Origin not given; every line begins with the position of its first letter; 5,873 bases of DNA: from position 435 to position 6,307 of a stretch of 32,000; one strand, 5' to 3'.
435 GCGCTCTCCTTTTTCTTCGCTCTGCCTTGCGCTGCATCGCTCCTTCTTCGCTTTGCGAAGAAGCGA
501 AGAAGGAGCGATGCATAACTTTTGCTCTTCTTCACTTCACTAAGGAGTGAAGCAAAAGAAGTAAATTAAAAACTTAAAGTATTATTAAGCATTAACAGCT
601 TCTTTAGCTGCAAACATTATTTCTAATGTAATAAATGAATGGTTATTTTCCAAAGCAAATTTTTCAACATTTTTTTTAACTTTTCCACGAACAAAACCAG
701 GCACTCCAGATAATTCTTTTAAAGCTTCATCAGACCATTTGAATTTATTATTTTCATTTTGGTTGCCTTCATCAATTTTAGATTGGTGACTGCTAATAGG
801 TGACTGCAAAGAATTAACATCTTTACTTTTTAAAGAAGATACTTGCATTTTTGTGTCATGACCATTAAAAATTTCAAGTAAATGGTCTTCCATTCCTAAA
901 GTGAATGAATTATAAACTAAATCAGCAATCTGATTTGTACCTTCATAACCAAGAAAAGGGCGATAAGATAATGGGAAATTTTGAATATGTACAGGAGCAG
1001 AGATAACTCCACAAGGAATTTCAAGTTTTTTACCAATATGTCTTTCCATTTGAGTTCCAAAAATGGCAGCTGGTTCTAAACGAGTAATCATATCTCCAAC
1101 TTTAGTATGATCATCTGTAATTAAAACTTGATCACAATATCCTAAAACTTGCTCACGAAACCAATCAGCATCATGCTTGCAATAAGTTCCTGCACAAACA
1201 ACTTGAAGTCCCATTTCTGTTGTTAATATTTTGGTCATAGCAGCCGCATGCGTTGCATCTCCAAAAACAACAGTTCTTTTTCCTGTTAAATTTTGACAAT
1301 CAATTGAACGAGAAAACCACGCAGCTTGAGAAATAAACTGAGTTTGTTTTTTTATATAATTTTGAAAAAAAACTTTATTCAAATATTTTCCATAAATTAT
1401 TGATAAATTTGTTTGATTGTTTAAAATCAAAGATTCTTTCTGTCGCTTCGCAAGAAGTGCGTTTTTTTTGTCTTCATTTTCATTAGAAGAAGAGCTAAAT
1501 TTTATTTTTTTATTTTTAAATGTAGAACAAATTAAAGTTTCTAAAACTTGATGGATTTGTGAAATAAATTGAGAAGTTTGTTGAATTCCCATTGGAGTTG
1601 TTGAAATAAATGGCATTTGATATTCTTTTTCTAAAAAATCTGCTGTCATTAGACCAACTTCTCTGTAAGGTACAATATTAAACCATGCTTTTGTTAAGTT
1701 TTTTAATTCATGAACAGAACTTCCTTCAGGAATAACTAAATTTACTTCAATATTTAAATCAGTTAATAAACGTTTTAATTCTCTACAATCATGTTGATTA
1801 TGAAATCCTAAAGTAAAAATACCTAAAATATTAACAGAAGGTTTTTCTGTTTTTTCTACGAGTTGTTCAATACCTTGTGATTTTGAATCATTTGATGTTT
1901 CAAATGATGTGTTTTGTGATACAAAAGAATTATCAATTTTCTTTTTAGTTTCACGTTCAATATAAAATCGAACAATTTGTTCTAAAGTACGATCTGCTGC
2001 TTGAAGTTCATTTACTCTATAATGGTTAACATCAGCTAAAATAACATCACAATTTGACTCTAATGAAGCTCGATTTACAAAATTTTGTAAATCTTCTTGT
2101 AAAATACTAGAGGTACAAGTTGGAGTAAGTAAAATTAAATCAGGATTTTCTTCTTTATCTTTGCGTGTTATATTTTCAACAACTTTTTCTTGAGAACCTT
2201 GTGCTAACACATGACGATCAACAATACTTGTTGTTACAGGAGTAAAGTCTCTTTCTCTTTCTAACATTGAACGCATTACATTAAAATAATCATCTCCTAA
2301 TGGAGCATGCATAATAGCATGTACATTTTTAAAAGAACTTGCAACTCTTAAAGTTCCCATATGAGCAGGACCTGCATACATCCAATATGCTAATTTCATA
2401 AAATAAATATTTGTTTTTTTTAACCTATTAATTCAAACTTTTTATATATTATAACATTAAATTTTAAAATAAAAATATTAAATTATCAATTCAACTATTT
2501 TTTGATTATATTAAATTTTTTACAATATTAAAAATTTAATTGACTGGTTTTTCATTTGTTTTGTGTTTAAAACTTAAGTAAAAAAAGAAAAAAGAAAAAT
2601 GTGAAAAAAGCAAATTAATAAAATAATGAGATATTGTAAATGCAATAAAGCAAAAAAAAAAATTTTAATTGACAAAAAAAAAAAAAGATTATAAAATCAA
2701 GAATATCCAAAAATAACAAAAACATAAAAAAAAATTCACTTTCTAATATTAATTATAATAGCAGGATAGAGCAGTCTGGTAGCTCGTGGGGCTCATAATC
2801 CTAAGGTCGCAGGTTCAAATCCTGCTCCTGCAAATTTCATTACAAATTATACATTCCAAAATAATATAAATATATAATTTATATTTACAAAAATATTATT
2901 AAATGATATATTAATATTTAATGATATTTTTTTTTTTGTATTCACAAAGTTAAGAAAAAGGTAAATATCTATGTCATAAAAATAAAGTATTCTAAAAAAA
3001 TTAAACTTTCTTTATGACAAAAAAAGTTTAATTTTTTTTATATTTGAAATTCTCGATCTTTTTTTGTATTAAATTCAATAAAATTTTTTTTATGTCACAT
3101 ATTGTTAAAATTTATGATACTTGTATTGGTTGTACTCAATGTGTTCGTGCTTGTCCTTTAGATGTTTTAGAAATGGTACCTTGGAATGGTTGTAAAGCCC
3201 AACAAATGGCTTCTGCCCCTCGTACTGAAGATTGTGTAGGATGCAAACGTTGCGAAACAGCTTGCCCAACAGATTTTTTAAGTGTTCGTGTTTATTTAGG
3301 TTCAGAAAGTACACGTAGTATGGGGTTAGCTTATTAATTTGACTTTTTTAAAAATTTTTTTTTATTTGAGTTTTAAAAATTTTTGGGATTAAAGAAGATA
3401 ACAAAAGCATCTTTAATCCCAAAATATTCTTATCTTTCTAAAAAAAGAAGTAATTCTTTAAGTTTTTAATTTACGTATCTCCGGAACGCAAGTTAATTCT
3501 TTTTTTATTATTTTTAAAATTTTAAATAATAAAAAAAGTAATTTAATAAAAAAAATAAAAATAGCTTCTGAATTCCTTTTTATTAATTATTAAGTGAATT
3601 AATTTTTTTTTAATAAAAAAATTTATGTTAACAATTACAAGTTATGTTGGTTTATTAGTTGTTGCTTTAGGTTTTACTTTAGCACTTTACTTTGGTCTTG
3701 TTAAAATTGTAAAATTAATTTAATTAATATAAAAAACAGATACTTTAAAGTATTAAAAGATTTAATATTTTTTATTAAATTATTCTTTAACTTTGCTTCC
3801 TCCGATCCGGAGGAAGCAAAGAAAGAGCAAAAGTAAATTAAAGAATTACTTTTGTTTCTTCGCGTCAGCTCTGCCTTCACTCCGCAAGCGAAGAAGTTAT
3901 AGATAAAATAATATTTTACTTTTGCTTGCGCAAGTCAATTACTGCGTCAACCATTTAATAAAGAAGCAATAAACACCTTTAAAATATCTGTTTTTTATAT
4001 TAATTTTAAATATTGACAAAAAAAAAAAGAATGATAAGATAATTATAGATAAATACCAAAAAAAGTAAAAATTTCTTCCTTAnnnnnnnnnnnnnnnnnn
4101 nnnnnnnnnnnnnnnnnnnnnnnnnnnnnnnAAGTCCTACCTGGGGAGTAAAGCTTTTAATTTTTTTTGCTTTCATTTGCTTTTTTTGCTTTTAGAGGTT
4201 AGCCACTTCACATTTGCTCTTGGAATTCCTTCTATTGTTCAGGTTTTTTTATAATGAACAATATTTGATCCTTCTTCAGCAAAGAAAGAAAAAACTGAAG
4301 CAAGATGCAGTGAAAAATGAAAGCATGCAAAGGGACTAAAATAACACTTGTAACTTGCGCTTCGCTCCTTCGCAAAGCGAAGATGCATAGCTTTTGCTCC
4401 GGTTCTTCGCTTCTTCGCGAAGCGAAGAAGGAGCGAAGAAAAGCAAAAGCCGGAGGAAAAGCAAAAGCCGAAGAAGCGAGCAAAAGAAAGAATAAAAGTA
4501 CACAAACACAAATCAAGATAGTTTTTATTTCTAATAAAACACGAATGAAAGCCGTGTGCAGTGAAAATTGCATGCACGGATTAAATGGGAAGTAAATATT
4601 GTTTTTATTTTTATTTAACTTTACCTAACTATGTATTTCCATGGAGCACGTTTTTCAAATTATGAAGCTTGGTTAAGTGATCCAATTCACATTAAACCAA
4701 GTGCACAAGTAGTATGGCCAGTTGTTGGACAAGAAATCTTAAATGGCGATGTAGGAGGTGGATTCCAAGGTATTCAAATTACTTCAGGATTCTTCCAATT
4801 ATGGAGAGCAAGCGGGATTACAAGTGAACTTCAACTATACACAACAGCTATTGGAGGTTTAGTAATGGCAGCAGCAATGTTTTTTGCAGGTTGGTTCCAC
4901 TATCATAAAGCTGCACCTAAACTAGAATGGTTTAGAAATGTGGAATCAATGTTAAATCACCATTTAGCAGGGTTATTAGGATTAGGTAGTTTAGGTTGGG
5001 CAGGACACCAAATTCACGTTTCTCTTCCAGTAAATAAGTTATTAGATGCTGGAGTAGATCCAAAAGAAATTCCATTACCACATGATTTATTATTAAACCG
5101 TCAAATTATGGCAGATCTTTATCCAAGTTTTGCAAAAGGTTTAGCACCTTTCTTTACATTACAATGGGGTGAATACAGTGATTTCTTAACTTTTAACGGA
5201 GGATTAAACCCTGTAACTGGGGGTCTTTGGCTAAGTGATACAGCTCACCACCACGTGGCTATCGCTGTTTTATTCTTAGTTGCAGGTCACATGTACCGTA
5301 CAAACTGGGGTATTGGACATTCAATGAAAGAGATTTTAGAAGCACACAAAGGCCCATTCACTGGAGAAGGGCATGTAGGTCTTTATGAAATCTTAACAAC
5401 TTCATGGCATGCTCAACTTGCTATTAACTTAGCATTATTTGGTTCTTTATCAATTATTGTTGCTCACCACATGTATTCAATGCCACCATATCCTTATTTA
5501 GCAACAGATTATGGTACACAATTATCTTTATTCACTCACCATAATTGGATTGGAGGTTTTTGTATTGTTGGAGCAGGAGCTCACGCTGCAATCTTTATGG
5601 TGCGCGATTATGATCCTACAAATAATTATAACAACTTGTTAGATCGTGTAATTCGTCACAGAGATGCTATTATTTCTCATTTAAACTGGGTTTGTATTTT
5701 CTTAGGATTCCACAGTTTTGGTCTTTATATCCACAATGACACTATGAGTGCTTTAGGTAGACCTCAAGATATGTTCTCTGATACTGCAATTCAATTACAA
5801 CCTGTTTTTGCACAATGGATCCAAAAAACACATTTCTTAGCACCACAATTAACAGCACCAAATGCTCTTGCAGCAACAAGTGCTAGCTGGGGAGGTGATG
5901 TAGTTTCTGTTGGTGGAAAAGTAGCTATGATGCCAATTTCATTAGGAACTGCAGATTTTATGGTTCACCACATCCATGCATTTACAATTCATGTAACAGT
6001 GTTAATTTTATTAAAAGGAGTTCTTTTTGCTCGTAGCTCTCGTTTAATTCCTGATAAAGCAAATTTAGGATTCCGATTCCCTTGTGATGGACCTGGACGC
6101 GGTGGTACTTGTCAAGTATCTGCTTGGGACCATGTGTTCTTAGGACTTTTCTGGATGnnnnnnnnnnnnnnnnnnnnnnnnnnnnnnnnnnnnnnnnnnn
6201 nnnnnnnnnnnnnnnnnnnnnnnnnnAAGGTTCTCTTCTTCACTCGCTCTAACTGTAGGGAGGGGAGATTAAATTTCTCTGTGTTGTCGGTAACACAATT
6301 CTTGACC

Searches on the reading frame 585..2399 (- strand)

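Call 47: search_protein_families(library=pfam, proteins=[window:585-2399:-], max_evalue=0.01)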
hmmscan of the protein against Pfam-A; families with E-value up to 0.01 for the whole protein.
window:585-2399:- (604 aa): 2 families
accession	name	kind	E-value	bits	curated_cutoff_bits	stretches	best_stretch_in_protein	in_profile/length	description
PF00148.24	Oxidored_nitro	-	3.3e-73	247.3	28.6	2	12-292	2-245/399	Nitrogenase component 1 type Oxidoreductase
PF08369.16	PCP_red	-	4e-15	56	32.5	1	555-599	1-45/45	Proto-chlorophyllide reductase 57 kD subunit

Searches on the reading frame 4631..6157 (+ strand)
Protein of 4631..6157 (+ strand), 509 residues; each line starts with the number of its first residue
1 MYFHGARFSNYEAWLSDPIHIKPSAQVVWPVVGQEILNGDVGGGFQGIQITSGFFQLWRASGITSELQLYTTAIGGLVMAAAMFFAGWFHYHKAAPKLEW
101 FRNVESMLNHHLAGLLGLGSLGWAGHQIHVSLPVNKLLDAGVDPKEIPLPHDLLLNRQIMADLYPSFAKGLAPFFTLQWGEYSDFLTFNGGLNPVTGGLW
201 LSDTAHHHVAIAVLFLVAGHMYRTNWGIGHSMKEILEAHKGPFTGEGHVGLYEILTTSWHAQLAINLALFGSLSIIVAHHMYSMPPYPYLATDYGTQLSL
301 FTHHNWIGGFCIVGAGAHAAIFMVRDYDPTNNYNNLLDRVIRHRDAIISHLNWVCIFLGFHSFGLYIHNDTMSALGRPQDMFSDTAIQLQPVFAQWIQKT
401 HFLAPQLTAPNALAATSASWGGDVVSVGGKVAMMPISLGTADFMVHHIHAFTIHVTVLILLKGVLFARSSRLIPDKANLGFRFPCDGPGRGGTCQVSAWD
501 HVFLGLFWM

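Call 5: search_protein_families(library=pfam, proteins=[window:4631-6157:+])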
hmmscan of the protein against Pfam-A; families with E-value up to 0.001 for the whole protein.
window:4631-6157:+ (509 aa): 1 family
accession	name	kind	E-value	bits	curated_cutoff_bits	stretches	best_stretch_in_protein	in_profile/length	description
PF00223.24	PsaA_PsaB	-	4.7e-245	815.6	23.3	1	1-509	57-567/711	Photosystem I psaA/psaB protein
